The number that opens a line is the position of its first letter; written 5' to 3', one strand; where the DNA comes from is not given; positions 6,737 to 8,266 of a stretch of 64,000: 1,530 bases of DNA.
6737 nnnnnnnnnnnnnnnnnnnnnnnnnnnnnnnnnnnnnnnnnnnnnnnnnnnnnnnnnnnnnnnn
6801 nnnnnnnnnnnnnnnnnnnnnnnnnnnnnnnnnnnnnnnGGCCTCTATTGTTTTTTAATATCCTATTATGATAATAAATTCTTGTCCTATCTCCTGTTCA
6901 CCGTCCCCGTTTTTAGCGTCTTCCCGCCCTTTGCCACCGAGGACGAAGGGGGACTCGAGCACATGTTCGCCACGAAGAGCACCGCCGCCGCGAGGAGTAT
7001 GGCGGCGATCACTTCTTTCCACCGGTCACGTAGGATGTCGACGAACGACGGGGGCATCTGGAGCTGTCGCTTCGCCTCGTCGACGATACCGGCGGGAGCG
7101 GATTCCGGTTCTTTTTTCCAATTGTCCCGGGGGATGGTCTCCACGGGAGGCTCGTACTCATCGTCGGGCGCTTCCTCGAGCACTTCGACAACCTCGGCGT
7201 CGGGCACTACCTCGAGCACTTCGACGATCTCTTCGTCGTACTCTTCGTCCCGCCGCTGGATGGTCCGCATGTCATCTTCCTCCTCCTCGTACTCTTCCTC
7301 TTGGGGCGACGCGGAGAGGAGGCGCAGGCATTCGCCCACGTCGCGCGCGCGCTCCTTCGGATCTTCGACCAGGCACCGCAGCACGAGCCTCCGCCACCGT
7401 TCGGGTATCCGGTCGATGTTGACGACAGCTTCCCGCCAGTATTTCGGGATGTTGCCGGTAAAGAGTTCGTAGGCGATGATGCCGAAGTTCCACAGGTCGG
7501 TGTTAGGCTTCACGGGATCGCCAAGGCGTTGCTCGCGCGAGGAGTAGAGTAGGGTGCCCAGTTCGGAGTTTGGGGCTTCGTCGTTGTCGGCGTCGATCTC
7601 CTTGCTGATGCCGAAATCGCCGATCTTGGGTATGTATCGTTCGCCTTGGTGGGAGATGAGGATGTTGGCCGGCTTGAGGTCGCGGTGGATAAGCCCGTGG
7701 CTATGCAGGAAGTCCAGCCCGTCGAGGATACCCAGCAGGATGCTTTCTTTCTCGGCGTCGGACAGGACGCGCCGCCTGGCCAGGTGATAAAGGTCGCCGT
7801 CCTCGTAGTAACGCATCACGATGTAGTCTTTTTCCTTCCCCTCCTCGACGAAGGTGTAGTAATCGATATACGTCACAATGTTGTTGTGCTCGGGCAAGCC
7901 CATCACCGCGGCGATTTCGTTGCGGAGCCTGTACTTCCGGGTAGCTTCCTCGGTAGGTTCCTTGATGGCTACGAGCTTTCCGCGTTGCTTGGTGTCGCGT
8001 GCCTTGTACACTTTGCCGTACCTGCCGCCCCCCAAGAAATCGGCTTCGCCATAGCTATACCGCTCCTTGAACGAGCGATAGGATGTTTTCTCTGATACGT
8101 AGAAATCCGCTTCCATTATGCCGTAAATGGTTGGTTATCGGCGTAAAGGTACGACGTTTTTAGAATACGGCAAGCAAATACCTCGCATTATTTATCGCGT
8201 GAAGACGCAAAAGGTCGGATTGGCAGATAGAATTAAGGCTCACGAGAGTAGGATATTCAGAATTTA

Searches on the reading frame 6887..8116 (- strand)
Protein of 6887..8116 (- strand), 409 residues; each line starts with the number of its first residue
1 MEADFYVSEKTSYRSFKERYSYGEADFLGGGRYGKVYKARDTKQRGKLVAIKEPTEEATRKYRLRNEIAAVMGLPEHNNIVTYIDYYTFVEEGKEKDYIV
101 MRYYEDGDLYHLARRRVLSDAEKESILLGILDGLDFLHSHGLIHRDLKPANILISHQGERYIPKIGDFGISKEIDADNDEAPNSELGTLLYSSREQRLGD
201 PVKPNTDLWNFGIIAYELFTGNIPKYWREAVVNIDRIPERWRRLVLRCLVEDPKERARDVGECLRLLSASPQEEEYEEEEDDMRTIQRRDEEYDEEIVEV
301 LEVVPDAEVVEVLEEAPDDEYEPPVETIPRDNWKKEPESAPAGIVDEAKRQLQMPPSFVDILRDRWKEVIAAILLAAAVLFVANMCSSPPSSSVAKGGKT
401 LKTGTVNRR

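Call 3: search_protein_families(library=pfam, proteins=[window:6887-8116:-], max_evalue=1)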
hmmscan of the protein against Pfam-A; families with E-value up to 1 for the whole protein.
window:6887-8116:- (409 aa): 7 families
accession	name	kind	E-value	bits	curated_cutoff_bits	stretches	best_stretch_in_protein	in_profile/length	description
PF00069.31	Pkinase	-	1.1e-42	146.7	31.7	1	26-256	5-251/263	Protein kinase domain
PF07714.23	PK_Tyr_Ser-Thr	-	3.8e-30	105.5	23.1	1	28-226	7-206/258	Protein tyrosine and serine/threonine kinase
PF03109.22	ABC1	-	0.015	14.9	22.9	1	135-177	181-220/244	ABC1 atypical kinase-like domain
PF01163.29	RIO1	-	0.019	15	22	1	96-160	80-143/187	RIO domain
PF01636.29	APH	-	0.03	14.5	23.2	1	139-159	167-186/239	Phosphotransferase enzyme family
PF06293.20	Kdo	-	0.093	12.6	21.3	1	112-193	109-190/207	Lipopolysaccharide kinase (Kdo/WaaP) family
PF17667.7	Pkinase_fungal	-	0.27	10.4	24.1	1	130-193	295-361/387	Fungal protein kinase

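Call 31: find_homologous_proteins(query=window:6887-8116:-)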
Query window:6887-8116:- (409 aa): 877 proteins with E <= 0.001 among 8000 candidates; the best 120 are listed.
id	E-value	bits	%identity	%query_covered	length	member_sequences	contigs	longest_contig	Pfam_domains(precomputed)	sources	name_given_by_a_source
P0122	1.5e-272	922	100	100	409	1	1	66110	PF07714.24,PF00069.32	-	-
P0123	6.2e-103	363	61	65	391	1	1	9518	PF07714.24,PF00069.32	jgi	jgi:serine/threonine protein kinase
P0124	2.8e-94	334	57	67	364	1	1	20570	PF07714.24,PF00069.32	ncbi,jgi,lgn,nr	ncbi:MAG: serine/threonine protein kinase [Prevotellaceae bacterium]|jgi:serine/threonine protein ki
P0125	5.5e-56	208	42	65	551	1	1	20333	PF14559.13,PF07714.24,PF00069.32,PF13414.13,PF00515.35,PF13428.13,PF07719.24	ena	-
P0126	1.2e-49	188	41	63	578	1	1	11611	PF07714.24,PF00069.32,PF03781.23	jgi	-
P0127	9.0e-48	181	40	62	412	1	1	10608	PF07714.24,PF09603.16,PF00069.32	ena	-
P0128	6.1e-47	179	40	61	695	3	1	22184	PF07714.24,PF00069.32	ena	-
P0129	3.6e-45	173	40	62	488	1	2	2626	PF07714.24,PF00069.32,PF07603.18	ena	-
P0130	4.2e-45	173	40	62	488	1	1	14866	PF07714.24,PF00069.32,PF07603.18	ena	-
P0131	1.8e-44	170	39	67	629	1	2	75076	PF07714.24,PF00069.32,PF03781.23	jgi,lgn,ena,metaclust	metaclust:\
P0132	2.8e-44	170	38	66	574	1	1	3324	PF07714.24,PF00069.32,PF07603.18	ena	-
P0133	2.9e-43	166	37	67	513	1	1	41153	PF07714.24,PF00069.32,PF01832.26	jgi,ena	-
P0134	9.5e-43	165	39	63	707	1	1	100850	PF07714.24,PF00069.32,PF13306.13,PF13855.13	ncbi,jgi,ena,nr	ncbi:MAG: leucine-rich repeat protein [Candidatus Azobacteroides sp.]|nr:leucine-rich repeat protein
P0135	1.4e-40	158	36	66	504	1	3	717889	PF07714.24,PF00069.32,PF07610.18,PF22544.3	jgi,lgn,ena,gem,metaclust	metaclust:\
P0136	1.3e-29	122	35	65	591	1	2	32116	PF07714.24,PF00069.32,PF17667.8,PF14903.12,PF01636.30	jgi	-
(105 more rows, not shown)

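Call 33: find_encoding_contigs(protein=P0124, flank=10000, max_places=4)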
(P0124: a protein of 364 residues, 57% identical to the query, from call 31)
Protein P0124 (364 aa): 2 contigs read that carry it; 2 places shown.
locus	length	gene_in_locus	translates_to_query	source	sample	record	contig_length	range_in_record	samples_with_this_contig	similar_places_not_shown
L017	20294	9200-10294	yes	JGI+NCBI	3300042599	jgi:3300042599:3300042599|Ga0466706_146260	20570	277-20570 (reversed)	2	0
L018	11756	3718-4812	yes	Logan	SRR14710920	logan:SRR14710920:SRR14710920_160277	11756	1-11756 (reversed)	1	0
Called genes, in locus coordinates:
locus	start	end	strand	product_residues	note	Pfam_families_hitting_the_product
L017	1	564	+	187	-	?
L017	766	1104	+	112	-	-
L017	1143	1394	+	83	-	PF03781:FGE-sulfatase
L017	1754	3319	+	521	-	PF09820:AAA-ATPase_like, PF08011:PDDEXK_9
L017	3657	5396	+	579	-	PF07714:PK_Tyr_Ser-Thr, PF00069:Pkinase, PF06293:Kdo (faint), PF03109:ABC1 (weak), PF03781:FGE-sulfatase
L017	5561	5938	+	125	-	PF04397:LytTR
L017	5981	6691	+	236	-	PF00498:FHA, PF16697:Yop-YscD_cpl (weak)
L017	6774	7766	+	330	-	-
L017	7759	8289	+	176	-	PF00498:FHA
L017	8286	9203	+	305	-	PF13672:PP2C_2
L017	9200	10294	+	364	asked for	PF00069:Pkinase, PF07714:PK_Tyr_Ser-Thr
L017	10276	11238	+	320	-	-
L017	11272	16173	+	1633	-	PF07228:SpoIIE (faint), PF13672:PP2C_2, PF01098:FTSW_RODA_SPOVE, PF00905:Transpeptidase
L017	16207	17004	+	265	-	PF00498:FHA (weak)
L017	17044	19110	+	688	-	PF07714:PK_Tyr_Ser-Thr, PF00069:Pkinase, PF03109:ABC1, PF03781:FGE-sulfatase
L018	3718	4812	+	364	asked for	PF00069:Pkinase, PF07714:PK_Tyr_Ser-Thr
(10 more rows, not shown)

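Call 34: find_encoding_contigs(protein=P0123, flank=10000, max_places=4)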
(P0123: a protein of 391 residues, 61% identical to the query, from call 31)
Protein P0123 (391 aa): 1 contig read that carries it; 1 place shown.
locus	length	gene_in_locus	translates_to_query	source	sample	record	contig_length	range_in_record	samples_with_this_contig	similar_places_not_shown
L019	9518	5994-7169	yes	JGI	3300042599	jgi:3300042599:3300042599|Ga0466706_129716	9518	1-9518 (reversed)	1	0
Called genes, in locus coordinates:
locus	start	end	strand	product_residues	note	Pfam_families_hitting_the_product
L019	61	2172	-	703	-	-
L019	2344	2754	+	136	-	PF04397:LytTR (weak)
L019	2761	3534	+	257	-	PF00498:FHA (weak)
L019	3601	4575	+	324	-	-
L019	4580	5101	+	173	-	PF16697:Yop-YscD_cpl, PF00498:FHA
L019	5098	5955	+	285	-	PF00481:PP2C (faint), PF13672:PP2C_2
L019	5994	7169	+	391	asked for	PF00069:Pkinase, PF07714:PK_Tyr_Ser-Thr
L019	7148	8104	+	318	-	-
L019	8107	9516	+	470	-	?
